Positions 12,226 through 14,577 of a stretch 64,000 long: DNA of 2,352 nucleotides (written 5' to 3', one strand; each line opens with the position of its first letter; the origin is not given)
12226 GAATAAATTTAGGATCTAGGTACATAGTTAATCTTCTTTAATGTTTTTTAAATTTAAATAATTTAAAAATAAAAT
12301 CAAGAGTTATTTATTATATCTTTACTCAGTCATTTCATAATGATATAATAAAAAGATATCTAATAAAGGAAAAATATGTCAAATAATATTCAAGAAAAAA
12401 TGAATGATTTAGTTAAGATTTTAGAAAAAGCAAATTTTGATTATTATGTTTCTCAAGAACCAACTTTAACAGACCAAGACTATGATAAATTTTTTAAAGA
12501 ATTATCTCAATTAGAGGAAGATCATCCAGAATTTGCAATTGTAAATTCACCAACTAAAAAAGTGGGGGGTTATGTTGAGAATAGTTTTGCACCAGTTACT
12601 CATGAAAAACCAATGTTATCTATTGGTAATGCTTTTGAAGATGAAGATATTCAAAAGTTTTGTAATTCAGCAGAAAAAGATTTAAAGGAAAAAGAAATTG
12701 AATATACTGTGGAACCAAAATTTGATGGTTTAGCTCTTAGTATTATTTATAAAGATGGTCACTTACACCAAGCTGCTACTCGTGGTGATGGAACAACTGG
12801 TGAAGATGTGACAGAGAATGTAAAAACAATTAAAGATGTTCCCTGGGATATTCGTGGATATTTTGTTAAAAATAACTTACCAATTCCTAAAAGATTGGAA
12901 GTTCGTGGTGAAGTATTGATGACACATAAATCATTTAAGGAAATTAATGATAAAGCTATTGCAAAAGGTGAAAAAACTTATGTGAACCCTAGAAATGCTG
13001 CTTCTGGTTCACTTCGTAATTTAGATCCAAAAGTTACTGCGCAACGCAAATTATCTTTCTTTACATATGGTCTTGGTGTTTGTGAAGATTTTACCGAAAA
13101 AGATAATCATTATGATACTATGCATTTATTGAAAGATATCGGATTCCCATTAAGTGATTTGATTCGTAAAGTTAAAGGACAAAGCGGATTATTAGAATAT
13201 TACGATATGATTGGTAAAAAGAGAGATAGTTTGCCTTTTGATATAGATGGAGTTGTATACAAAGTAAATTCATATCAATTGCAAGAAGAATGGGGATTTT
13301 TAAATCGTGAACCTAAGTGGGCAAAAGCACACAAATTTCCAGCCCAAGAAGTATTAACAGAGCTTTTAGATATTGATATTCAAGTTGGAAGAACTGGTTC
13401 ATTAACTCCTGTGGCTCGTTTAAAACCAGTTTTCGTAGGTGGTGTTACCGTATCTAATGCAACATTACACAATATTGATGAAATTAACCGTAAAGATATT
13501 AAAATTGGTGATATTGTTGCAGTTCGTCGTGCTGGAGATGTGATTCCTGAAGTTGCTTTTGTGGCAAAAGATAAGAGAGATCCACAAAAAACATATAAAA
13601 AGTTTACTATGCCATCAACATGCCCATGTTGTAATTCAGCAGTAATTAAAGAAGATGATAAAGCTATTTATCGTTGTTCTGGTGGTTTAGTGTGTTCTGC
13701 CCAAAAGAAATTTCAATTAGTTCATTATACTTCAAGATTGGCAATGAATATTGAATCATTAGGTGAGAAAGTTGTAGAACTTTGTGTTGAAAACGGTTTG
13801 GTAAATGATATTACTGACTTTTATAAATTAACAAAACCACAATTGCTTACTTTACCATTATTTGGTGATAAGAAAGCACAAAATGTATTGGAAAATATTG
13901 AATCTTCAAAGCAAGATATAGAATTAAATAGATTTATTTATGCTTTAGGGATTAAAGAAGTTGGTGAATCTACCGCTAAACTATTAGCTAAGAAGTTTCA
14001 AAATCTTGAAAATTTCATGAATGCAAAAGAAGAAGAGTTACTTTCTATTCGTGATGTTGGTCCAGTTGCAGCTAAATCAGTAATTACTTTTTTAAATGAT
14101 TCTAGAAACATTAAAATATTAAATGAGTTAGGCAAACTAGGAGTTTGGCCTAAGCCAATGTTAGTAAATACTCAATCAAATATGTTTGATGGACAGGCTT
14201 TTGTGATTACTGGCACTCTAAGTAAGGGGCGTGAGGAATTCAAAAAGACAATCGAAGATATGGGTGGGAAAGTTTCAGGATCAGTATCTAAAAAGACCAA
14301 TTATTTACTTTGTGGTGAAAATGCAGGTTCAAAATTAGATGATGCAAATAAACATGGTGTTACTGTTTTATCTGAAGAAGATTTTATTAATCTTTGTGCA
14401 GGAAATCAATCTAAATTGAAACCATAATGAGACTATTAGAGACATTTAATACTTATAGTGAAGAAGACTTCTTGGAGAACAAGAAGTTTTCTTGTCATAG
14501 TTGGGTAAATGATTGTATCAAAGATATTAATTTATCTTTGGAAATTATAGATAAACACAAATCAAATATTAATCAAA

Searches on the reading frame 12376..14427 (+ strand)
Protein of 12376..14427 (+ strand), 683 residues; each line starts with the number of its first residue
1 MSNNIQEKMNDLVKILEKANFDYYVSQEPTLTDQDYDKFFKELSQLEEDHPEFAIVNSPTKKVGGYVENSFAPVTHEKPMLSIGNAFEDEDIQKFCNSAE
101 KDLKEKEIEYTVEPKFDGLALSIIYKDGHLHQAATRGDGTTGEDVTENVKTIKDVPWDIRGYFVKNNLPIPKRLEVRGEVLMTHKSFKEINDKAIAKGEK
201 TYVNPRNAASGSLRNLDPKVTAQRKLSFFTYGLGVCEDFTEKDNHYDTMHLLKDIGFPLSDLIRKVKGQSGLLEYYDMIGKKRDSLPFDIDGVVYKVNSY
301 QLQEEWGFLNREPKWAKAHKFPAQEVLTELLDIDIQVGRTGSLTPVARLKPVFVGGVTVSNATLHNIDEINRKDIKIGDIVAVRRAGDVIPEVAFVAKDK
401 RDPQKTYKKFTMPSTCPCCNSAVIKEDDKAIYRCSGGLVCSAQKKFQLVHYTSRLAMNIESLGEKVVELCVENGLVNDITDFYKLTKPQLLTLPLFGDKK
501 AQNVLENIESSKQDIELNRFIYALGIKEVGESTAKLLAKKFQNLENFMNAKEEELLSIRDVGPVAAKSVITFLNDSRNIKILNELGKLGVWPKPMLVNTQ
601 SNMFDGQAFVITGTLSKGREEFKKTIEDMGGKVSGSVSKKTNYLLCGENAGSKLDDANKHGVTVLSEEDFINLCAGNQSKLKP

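Call 6: search_protein_families(library=pfam, proteins=[window:12376-14427:+], max_evalue=0.001)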
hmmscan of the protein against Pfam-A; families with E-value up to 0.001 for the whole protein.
window:12376-14427:+ (683 aa): 10 families
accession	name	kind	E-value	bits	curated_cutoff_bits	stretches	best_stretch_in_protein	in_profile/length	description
PF01653.23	DNA_ligase_aden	-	2.8e-90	302.7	27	1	69-324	2-253/253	NAD-dependent DNA ligase adenylation domain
PF03120.22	DNA_ligase_OB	-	1.2e-33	115.2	32.9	1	328-404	2-78/79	NAD-dependent DNA ligase OB-fold domain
PF12826.13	HHH_2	-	1.7e-22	79.8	27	1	519-581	1-63/64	Helix-hairpin-helix motif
PF00533.33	BRCT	-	5.4e-15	55.8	21.3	1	600-671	2-75/78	BRCA1 C Terminus (BRCT) domain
PF14520.12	HHH_5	-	5.7e-10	40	27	1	522-575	3-57/57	Helix-hairpin-helix domain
PF12738.14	PTCB-BRCT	-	1.4e-08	35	22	1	611-666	5-60/63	twin BRCT domain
PF16589.12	BRCT_2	-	3.3e-07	31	27.3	1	603-680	2-79/86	BRCT domain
PF03119.21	DNA_ligase_ZBD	-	1.6e-06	28.3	25.8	1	415-442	1-27/27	NAD-dependent DNA ligase C4 zinc finger domain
PF00633.29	HHH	-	0.00013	22.1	24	0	544-571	2-29/30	Helix-hairpin-helix motif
PF22745.1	Nlig-Ia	-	0.00014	22.9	27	1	23-53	20-51/92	DNA ligase-like, N-terminal NAD+-binding domain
